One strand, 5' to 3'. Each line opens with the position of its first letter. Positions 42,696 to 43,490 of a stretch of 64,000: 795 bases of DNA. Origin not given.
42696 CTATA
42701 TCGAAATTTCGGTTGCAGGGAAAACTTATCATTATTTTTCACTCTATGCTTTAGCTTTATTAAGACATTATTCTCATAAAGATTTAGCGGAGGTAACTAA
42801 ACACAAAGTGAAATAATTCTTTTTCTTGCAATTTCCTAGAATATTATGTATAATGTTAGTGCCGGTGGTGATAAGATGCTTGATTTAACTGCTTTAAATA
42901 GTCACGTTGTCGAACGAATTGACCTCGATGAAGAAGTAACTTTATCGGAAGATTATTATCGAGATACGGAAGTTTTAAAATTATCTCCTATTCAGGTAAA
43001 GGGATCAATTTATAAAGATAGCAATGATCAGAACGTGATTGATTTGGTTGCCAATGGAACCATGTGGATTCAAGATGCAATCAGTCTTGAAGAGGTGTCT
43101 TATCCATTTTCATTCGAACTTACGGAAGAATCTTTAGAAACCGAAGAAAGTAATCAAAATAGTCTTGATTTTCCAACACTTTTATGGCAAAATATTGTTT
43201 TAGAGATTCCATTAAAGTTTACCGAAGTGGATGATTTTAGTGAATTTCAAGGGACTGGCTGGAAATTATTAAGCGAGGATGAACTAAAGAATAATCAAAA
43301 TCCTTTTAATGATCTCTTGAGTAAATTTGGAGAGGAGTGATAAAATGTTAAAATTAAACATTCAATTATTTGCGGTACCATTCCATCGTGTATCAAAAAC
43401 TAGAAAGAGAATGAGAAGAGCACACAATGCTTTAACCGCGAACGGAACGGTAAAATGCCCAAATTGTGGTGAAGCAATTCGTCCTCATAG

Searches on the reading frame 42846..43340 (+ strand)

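Call 59: search_protein_families(library=pfam, proteins=[window:42846-43340:+], max_evalue=0.01)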
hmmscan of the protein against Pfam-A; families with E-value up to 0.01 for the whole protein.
window:42846-43340:+ (164 aa): 1 family
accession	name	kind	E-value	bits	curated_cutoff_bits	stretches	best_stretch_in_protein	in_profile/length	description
PF02620.22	YceD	-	0.00028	21.3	33.2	1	91-157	43-115/119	Large ribosomal RNA subunit accumulation protein YceD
